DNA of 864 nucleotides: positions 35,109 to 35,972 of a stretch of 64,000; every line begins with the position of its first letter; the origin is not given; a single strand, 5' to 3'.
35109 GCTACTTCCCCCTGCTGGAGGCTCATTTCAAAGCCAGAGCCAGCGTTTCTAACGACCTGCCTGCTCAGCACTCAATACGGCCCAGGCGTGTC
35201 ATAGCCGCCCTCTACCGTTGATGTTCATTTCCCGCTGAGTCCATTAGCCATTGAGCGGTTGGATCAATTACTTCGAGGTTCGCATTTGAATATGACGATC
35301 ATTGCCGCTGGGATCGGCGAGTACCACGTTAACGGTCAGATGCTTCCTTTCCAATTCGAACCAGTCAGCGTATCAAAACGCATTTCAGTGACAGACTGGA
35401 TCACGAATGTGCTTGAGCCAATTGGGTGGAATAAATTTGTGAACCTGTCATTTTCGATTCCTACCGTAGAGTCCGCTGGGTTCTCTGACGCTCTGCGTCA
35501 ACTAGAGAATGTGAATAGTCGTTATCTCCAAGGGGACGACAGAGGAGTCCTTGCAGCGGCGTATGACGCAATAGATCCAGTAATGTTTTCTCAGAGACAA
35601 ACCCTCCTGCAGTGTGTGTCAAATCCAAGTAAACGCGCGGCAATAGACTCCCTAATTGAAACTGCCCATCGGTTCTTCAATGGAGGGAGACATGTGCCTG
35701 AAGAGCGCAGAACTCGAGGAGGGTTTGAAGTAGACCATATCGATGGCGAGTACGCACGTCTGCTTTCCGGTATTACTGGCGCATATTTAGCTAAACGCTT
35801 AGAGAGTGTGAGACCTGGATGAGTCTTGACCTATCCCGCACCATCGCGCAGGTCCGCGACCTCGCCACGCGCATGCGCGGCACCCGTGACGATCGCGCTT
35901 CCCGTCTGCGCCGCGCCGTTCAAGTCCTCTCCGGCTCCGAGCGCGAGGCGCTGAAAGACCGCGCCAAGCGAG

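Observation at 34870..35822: Sharp compositional break exactly at the ATGA junction between the 187-aa ORF and NurA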

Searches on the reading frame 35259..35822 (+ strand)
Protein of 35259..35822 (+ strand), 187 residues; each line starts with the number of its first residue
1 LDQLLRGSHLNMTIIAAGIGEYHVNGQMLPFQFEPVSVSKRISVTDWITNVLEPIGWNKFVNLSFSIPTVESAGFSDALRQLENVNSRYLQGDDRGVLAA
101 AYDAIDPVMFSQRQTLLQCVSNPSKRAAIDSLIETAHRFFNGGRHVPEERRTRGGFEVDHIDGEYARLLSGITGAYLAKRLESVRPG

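Call 5: search_protein_families(library=pfam, proteins=[window:35259-35822:+], max_evalue=0.1)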
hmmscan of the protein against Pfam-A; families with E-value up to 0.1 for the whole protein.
window:35259-35822:+ (187 aa): 0 families

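Call 6: search_protein_families(library=padloc, proteins=[window:35259-35822:+], max_evalue=0.1)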
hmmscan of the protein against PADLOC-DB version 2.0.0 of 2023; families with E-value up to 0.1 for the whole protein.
window:35259-35822:+ (187 aa): 0 families

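Call 7: find_homologous_proteins(query=window:35259-35822:+, max_evalue=0.01)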
Query window:35259-35822:+ (187 aa): 7 proteins with E <= 0.01 among 470 candidates.
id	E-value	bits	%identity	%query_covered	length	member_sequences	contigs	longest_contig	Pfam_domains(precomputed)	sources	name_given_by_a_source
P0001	9.2e-112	389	100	94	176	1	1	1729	-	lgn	-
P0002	1.7e-37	147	41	96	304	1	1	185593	-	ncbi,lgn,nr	ncbi:MAG: hypothetical protein HYY00_09455 [Chloroflexi bacterium]|nr:hypothetical protein [Chlorofl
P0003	2.0e-37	147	44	94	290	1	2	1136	-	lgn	-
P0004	5.9e-36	142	46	83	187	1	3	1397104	-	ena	-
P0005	3.3e-34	136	43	96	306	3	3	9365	-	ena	-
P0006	4.3e-34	136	44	82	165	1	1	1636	-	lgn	-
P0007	3.4e-25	107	38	97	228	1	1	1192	-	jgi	jgi:hypothetical protein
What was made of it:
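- The donor is unidentified; the best homologue is only 46% identical (call 7).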

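Call 8: search_protein_families(library=ncbifam, proteins=[window:35259-35822:+], max_evalue=0.1)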
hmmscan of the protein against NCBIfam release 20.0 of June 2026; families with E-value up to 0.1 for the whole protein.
window:35259-35822:+ (187 aa): 0 families
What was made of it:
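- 35205..35822 (+): C-terminal part of the family gene: the end of the beta-sandwich plus the whole helical domain. The frame is open from 35205. The callable ORFs are TTG 35259 (187 aa) or ATG 35292 (176 aa, which is P0001). The stop TGA at 35820-35822 overlaps the NurA ATG. No Pfam, NCBIfam or PADLOC hit (calls 5, 6, 8).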

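Call 11: find_encoding_contigs(protein=P0002, flank=8000, max_places=3)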
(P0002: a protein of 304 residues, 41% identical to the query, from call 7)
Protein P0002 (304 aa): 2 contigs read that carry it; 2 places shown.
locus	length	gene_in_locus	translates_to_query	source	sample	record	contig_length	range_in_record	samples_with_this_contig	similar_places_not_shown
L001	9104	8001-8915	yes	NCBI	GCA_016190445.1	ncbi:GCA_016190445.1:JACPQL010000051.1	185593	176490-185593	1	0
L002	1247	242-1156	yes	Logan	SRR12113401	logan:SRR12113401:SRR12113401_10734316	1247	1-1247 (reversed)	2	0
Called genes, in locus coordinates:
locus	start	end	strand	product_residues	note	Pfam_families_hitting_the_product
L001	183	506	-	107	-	PF07978:NIPSNAP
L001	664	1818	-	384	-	PF02771:Acyl-CoA_dh_N, PF02770:Acyl-CoA_dh_M, PF00441:Acyl-CoA_dh_1, PF08028:Acyl-CoA_dh_2, PF22924:ACOX_C_alpha1 (weak)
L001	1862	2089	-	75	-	PF10049:DUF2283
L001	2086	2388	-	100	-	-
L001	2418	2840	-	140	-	PF05067:Mn_catalase (faint), PF00210:Ferritin, PF02915:Rubrerythrin (weak)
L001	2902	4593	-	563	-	PF01642:MM_CoA_mutase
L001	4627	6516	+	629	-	-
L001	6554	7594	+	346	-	PF05496:RuvB_N, PF13191:AAA_16 (faint), PF07728:AAA_5, PF00004:AAA, PF17864:AAA_lid_4, PF05491:WHD_RuvB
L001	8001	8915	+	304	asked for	-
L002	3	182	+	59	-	?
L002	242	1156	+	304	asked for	-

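Call 12: find_encoding_contigs(protein=P0004, flank=8000, max_places=3)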
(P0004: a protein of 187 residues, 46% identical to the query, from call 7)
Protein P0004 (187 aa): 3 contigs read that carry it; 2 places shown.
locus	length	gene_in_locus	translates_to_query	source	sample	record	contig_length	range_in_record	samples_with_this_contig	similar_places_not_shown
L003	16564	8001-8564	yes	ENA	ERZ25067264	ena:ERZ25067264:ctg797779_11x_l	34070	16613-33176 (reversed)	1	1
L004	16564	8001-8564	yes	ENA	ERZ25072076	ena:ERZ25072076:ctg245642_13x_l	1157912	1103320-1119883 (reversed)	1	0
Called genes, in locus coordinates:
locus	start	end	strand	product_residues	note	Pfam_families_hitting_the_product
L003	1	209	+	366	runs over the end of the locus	?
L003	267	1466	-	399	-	-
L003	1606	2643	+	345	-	PF06739:SBBP (faint), PF01436:NHL (weak)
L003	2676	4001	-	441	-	PF00070:Pyr_redox (faint), PF00890:FAD_binding_2 (weak), PF01266:DAO, PF01593:Amino_oxidase, PF03486:HI0933_like (faint), PF12831:FAD_oxidored (weak), PF13450:NAD_binding_8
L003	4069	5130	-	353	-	PF03706:LPG_synthase_TM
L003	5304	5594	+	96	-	PF02686:GatC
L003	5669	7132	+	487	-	PF01425:Amidase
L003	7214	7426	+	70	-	PF15919:HicB_lk_antitox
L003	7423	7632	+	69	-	PF07927:HicA_toxin (weak)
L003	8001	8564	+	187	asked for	-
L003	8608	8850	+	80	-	PF01527:HTH_Tnp_1 (faint), PF13518:HTH_28 (weak)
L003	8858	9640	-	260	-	PF00665:rve, PF13683:rve_3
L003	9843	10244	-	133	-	PF01527:HTH_Tnp_1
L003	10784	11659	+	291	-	-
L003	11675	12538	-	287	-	PF13276:HTH_21, PF00665:rve, PF13683:rve_3, PF13333:rve_2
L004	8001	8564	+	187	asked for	-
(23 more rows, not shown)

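Call 13: find_encoding_contigs(protein=P0005, flank=8000, max_places=3)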
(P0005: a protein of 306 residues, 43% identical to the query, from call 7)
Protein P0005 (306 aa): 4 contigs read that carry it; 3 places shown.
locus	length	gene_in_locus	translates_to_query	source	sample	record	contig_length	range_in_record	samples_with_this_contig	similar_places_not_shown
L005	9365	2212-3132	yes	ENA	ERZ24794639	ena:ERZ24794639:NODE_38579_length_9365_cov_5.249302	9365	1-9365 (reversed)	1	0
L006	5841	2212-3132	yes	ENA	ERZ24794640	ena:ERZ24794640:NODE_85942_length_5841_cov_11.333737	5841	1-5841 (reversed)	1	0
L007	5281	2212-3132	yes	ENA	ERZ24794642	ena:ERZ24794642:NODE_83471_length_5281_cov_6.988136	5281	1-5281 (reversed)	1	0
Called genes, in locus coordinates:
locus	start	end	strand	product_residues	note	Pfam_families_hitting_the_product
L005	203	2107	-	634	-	PF00930:DPPIV_N (faint), PF25174:Beta-prop_THOC3 (faint), PF26550:Tricorn_2nd (weak), PF07676:PD40, PF26549:Tricorn_N, PF01738:DLH (weak), PF20434:BD-FAE, PF00326:Peptidase_S9, +1 more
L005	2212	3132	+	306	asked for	-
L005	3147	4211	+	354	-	PF03576:Peptidase_S58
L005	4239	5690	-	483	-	PF00884:Sulfatase (faint), PF01663:Phosphodiest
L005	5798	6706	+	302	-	PF00248:Aldo_ket_red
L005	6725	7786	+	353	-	PF01408:GFO_IDH_MocA, PF22725:GFO_IDH_MocA_C3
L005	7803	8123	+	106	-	PF05336:rhaM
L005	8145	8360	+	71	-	-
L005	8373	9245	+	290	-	PF04909:Amidohydro_2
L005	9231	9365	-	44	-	?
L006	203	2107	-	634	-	PF00930:DPPIV_N (faint), PF25174:Beta-prop_THOC3 (faint), PF26550:Tricorn_2nd (weak), PF07676:PD40, PF26549:Tricorn_N, PF01738:DLH (weak), PF20434:BD-FAE, PF00326:Peptidase_S9, +1 more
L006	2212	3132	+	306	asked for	-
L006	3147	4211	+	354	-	PF03576:Peptidase_S58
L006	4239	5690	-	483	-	PF00884:Sulfatase (faint), PF01663:Phosphodiest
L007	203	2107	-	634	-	PF00930:DPPIV_N (faint), PF25174:Beta-prop_THOC3 (faint), PF26550:Tricorn_2nd (weak), PF07676:PD40, PF26549:Tricorn_N, PF01738:DLH (weak), PF20434:BD-FAE, PF00326:Peptidase_S9, +1 more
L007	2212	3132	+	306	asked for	-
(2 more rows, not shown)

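Call 21: find_encoding_contigs(protein=P0001, flank=3000, max_places=4)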
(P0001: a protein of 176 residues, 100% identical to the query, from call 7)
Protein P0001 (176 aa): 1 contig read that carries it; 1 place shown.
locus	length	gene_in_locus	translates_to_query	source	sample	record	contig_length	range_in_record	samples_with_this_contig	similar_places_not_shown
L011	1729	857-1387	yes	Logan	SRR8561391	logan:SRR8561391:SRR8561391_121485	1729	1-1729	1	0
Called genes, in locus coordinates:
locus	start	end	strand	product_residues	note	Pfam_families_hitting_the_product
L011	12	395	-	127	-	PF00903:Glyoxalase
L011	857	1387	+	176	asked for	-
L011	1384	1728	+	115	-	?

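Call 34: predict_structure(alignment_id=A2)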
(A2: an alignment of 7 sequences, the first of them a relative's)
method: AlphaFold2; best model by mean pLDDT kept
length: 304 residues; sequences in the alignment: 7
mean_pLDDT: 62.0   pTM: 0.43
mean pLDDT of the five models: 62.0, 52.8, 51.9, 51.4, 50.2
residues with pLDDT >= 90: 0; 70-90: 120; 50-70: 101; < 50: 83
segments of 3 or more residues with pLDDT < 50: 1-24, 31-37, 40-54, 87-95, 168-172, 181-187, 262-272
pLDDT, mean of each block of 10 residues (from residue 1): 22 30 50 45 40 53 79 71 59 53 69 67 76 54 59 70 54 57 44 73 80 85 85 75 83 80 48 66 77 64 45
secondary structure, 60 per line:
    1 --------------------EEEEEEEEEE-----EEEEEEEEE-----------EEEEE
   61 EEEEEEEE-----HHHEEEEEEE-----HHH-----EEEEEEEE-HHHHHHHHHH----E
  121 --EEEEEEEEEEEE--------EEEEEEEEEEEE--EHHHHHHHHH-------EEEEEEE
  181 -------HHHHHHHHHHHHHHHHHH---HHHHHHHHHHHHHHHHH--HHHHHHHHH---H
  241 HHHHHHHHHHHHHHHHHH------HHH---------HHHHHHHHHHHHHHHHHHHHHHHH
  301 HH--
elements in order: E21-30 E36-44 E56-68 E77-83 E97-104 H106-115 E123-134 E143-154 H158-166 E174-180 H188-205 H209-225 H228-236 H240-258 H277-302
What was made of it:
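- Tried and rejected: The first AF2 model, from 7 sequences, was poor (pLDDT 62) and was not used (call 34).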

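Call 35: search_protein_representatives(alignment_id=A2)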
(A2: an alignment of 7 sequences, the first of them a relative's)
Query: 7 sequences, 290 profile positions. Proteins with E-value up to 0.001 (for the whole library): 293; up to 1e-10: 133; up to 1e-30: 23. The best 150 are listed.
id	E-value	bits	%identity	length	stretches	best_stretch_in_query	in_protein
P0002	3.1e-131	453.4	-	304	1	1-288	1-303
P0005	2.1e-127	440.8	-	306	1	1-289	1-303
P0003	9.6e-123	425.5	-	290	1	2-285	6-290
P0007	5.1e-95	334.5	-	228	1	59-289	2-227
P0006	3.3e-78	279.3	-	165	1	128-288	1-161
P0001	1.2e-76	274.2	-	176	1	110-285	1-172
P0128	1.3e-76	274.1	-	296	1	13-281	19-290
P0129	4.0e-76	272.5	-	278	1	14-280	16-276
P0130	3.5e-75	269.4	-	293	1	9-284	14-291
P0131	4.9e-69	249.2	-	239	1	51-287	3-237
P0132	3.8e-66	239.7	-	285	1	12-281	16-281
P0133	2.8e-43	164.7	-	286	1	8-283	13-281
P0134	7.7e-36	140.3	-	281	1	13-285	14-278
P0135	1.4e-35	139.5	-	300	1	9-287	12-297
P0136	2.2e-34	135.5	-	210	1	82-282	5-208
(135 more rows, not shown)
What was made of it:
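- On Pseudogene / gene remnant: Full-length members are 280-300 aa (call 35).
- Full-length family members are 280-300 aa; 293 representatives have E<=1e-3 (call 35).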

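Call 37: search_protein_families(library=pfam, alignment_id=A3, max_evalue=0.01)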
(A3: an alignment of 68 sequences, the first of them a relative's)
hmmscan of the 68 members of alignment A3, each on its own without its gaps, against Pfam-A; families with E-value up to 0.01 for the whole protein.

A. member 1, P0002 (304 aa): 0 families

B. families by the number of members that match (of 68 scanned): 1 family
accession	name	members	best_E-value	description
PF03168.19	LEA_2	1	0.0064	Late embryogenesis abundant protein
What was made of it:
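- On LEA_2 / ApaG-like beta-sandwich proteins: Only 1 of 68 members hits Pfam LEA_2, at E 0.0064 (call 37).
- Closest known: LEA_2 / TMEM106B-luminal / ApaG-type beta-sandwich domains. Same: One of 68 members gives a weak Pfam LEA_2 hit (call 37).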

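Call 39: search_protein_families(library=padloc, alignment_id=A3, max_evalue=0.01)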
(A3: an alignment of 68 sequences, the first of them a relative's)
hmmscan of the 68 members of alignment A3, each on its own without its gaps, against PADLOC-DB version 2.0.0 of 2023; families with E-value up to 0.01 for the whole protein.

A. member 1, P0002 (304 aa): 0 families

B. families by the number of members that match (of 68 scanned): 2 families
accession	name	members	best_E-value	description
PDLC03853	LmuA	1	0.0014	-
PDLC04762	PDC-M64C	1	0.0075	-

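Call 40: search_protein_families(library=ncbifam, alignment_id=A3, max_evalue=0.01)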
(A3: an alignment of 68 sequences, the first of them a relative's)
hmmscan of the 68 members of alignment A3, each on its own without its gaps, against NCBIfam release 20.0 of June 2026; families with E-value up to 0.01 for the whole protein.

A. member 1, P0002 (304 aa): 0 families

B. families by the number of members that match (of 68 scanned): 2 families
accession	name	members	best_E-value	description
NF007855.0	PRK10564.1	1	0.00099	maltose operon protein MalM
NF009213.0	PRK12562.1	1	0.0032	ornithine carbamoyltransferase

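Call 41: search_solved_structures(query=A3, max_evalue=1)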
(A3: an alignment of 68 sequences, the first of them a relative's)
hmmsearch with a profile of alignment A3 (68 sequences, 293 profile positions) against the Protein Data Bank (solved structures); distinct sequences matched with E-value up to 1: 12.
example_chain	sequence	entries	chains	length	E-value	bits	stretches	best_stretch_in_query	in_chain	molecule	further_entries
7unh_A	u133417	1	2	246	0.00059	22.2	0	179-214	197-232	SP2 designed chlorophyll dimer protein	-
7uni_A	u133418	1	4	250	0.00063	22.1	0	179-214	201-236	SP2-ZnPPaM designed chlorophyll dimer protein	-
8glt_1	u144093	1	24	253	0.045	16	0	179-215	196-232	C2-chlorophyll-comp_O32-15_ctermHis, polyalanine model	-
2f6m_B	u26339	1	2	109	0.2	13.9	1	206-250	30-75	Vacuolar protein sorting-associated protein VPS28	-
2f66_B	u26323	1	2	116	0.23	13.7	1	206-250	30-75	Vacuolar protein sorting-associated protein VPS28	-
2p22_B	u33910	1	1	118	0.24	13.7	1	206-250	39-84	Vacuolar protein sorting-associated protein 28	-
2caz_B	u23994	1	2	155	0.4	12.9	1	206-250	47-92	VACUOLAR PROTEIN SORTING-ASSOCIATED PROTEIN VPS28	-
6w6x_A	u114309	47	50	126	0.62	12.3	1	185-248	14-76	De novo designed ABLE protein | De novo designed ABLE | D-ABLE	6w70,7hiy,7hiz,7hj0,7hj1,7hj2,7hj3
6j92_A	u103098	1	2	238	0.66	12.2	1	74-129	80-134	Alpha-acetolactate decarboxylase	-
5yho_A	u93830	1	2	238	0.69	12.1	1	74-129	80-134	Alpha-acetolactate decarboxylase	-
8t5c_D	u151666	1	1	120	0.79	11.9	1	115-162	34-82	D5 nanobody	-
6x8n_A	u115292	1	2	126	0.88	11.8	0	185-248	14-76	De novo designed ABLE protein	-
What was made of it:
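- On LEA_2 / ApaG-like beta-sandwich proteins: There is no sequence match to solved structures beyond chance (call 41).
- Tried and rejected: A profile search against PDB sequences gave only chance hits to designed helical proteins (call 41).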

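Call 42: predict_structure(alignment_id=A3)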
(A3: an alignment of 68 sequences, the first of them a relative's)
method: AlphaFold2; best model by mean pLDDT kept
length: 304 residues; sequences in the alignment: 68
mean_pLDDT: 91.8   pTM: 0.82
mean pLDDT of the five models: 91.8, 89.4, 89.0, 88.3, 87.8
residues with pLDDT >= 90: 236; 70-90: 52; 50-70: 15; < 50: 1
segments of 3 or more residues with pLDDT < 50: none
pLDDT, mean of each block of 10 residues (from residue 1): 57 72 97 98 88 88 97 91 97 95 98 93 97 90 92 96 98 91 89 95 94 97 96 97 98 94 80 91 96 95 94
secondary structure, 60 per line:
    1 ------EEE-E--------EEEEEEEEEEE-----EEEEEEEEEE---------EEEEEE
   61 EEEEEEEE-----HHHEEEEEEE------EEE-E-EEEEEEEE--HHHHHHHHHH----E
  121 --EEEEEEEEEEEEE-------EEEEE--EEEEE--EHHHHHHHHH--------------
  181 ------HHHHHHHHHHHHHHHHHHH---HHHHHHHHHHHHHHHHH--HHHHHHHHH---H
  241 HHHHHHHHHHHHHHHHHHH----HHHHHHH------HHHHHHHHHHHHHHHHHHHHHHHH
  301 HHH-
elements in order: E7-9 E20-30 E36-45 E55-68 E77-83 E90-92 E96-103 H106-115 E123-135 E143-147 E150-154 H158-166 H187-205 H209-225 H228-236 H240-259 H264-270 H277-303
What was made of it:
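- Tried and rejected: The second, from 68 sequences, was good (call 42).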

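Call 45: fold_search(model_id=the predicted structure, library=pdb)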
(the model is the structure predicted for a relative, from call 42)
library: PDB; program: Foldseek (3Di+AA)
matches with E <= 10: 1012; with E <= 0.001: 2
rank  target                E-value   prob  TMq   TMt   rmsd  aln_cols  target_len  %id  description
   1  8b7d                  7.8e-05  1.00  0.26  0.45   6.9       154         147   10  Luminal domain of TMEM106B (released 2023-07-19)
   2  5hdw                  9.6e-04  1.00  0.27  0.50   6.3       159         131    4  ApaG Domain of FBxo3 (released 2016-04-06)
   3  3but                  1.3e-03  0.99  0.20  0.39  11.8       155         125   11  Crystal structure of protein Af_0446 from Archaeoglobus fulgidus (released 2008-01-15)
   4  7mit_B                2.1e-03  0.98  0.21  0.20   8.2       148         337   14  Vascular KATP channel: Kir6.1 SUR2B propeller-like conformation 1 (released 2021-10-13)
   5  1xq4_B                3.0e-03  1.00  0.23  0.46   7.2       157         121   11  Crystal Structure of the Putative ApaA Protein from Bordetella pertussis, Northeast Structural Genomics Target BeR40 (released 2004-11-09)
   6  2wb7_A                3.0e-03  0.85  0.24  0.16  19.2       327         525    8  pT26-6p (released 2009-03-03)
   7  9ewa_EEE              3.0e-03  0.35  0.15  0.15  19.5       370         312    9  The sTeLIC pentameric Ligand-Gated Ion Channel (wild-type) in complex with 4-Bromophenethylamine (released 2025-03-26)
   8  6fl9_A                3.3e-03  0.33  0.15  0.15  19.8       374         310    8  The active form of a pentameric ion channel (sTeLIC) gated by alkaline pH - Wild type 2.3 Angstrom resolution (released 2018-05-16)
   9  2xky_I                3.7e-03  0.77  0.19  0.18  10.9       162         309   13  Single particle analysis of Kir2.1NC_4 in negative stain (released 2011-07-20)
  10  1u4f_A                4.1e-03  0.75  0.19  0.26  10.7       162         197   15  Crystal Structure of Cytoplasmic Domains of IRK1 (Kir2.1) channel (released 2005-03-08)
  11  1xo8_MODEL_1_A        5.3e-03  1.00  0.26  0.44   8.0       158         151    8  Solution structure of AT1g01470 from Arabidopsis Thaliana (released 2004-10-19)
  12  9dnm_A                5.3e-03  0.25  0.14  0.12  17.3       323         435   10  Structure of rat beta-arrestin 1 bound to allosteric inhibitor (released 2025-01-22)
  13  1xq4_A                5.6e-03  0.99  0.22  0.43   7.4       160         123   12  Crystal Structure of the Putative ApaA Protein from Bordetella pertussis, Northeast Structural Genomics Target BeR40 (released 2004-11-09)
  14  9qpq_H                6.9e-03  0.99  0.21  0.25   8.2       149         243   11  The structure of the COPI leaf bound to GOLPH3 (released 2025-10-22)
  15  6fvs_A                7.7e-03  0.25  0.15  0.15  19.6       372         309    9  The active form of a pentameric ion channel (sTeLIC) gated by alkaline pH - sTeLIC in complex with Barium ions (Ba2+) (released 2018-05-16)
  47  1xq4_C                1.8e-02  0.97  0.23  0.45   5.5       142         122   12  Crystal Structure of the Putative ApaA Protein from Bordetella pertussis, Northeast Structural Genomics Target BeR40 (released 2004-11-09)
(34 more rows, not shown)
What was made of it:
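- Closest known: LEA_2 / TMEM106B-luminal / ApaG-type beta-sandwich domains. Same: The N-terminal domain of the family's AF2 model (pLDDT 91.8) matches these folds: 8b7d at E 7.8e-5 with target TM 0.45, 5hdw at E 9.6e-4, 1xo8 and 1xq4 (call 45).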

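Call 46: fold_search(model_id=the predicted structure, library=viral)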
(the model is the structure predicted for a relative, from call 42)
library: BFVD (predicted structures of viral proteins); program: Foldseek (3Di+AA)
matches with E <= 10: 806; with E <= 0.001: 3
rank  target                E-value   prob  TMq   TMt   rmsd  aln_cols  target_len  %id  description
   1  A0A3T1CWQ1            1.3e-04  0.99  0.28  0.22  29.2       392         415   11  Uncharacterized protein [Acanthamoeba castellanii medusavirus J1]
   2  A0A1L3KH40            2.0e-04  0.95  0.16  0.20  15.8       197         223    9  (no name in the UniProt tables at hand)
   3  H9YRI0                3.8e-04  1.00  0.22  0.32   8.2       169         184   11  (no name in the UniProt tables at hand)
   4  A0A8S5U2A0            1.1e-03  1.00  0.20  0.25  10.2       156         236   12  DUF5067 domain-containing protein [Siphoviridae sp. ctqzz19]
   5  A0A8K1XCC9            1.4e-03  0.41  0.13  0.15  22.3       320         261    9  Uncharacterized protein [Hangzhou rhabdovirus 4]
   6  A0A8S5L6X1            2.7e-03  0.33  0.16  0.06  20.1       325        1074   10  Prohead core protein serine protease [Myoviridae sp. ctA4D8]
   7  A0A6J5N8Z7            4.7e-03  0.30  0.14  0.07  14.1       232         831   10  Bacteroidetes-Associated Carbohydrate-binding Often N-terminal [uncultured Caudovirales phage]
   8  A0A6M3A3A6            5.8e-03  0.38  0.17  0.17  22.4       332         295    8  Uncharacterized protein [Vibrio phage vB_ValM-yong1]
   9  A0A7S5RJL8            6.1e-03  0.98  0.22  0.31   6.9       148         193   12  (no name in the UniProt tables at hand)
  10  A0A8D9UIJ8            7.2e-03  0.98  0.19  0.27   9.9       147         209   14  (no name in the UniProt tables at hand)
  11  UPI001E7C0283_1       9.9e-03  0.44  0.23  0.09  20.3       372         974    9  (no name look-up for this kind of identifier)
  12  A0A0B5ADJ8            1.0e-02  0.12  0.10  0.12  26.6       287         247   10  Tail-host specificity protein (Fragment) [Streptococcus phage pLA1_A1]
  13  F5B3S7                2.0e-02  0.82  0.25  0.31  10.9       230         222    8  (no name in the UniProt tables at hand)
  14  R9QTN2                2.7e-02  0.44  0.17  0.23  10.1       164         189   15  Uncharacterized protein [Haloarcula sinaiiensis tailed virus 1]
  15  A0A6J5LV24            2.9e-02  0.12  0.12  0.11  23.0       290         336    9  AAA domain containing protein [uncultured Caudovirales phage]
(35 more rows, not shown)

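Call 49: find_related_loci(query=A2, collection=genome_contigs, flank=6000)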
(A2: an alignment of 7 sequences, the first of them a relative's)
Query A2 (304 aa) in genome_contigs; peptide patterns used: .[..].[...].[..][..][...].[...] (x = any residue, [..] = any of these).
153 stretches matched a pattern; 4 encode a relative of the query (tblastn E <= 1e-3); 4 distinct loci.
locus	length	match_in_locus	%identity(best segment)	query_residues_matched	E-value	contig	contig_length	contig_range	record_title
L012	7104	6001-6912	100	1-304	0e+0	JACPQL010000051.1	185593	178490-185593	MAG: Chloroflexi bacterium isolate NC_groundwater_652_Ag_B-0.1um_64_166 B_1_S1_Biohub_coassembly_k141_5533755, whole gen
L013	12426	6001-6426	32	159-304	3e-19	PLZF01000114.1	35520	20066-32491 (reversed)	MAG: Acidimicrobiaceae bacterium isolate palsa_742 73.20120700_P3D.181_contig_119400, whole genome shotgun sequence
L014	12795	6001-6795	25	23-298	1e-12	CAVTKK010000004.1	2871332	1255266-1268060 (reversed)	MAG: uncultured Acidimicrobiaceae bacterium isolate MFD05512.bin.2.189 genome assembly, contig: contig_9020, whole genom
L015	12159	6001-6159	47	256-300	5e-8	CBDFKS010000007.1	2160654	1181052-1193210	MAG: Dehalococcoidia bacterium isolate c4dad43c-b7b6-47a6-a77d-83e0dddb64fa genome assembly, contig: contig_7, whole gen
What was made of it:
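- Tried and rejected: Alignment A2 gave only 4 loci (call 49).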

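Call 51: find_encoding_contigs(protein=P0128, flank=6000, max_places=2)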
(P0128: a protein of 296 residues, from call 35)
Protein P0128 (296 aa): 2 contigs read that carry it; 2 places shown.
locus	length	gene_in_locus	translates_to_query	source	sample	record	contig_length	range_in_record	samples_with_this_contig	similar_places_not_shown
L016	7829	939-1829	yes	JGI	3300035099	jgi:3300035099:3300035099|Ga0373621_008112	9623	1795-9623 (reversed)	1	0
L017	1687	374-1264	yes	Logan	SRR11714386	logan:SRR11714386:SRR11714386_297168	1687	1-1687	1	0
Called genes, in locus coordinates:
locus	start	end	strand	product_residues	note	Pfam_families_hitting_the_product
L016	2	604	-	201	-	?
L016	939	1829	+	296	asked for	-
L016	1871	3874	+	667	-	PF01555:N6_N4_Mtase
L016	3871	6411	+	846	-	PF04851:ResIII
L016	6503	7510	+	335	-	PF02195:ParB_N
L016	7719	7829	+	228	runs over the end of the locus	PF20903:SPL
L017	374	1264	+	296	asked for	-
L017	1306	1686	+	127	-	?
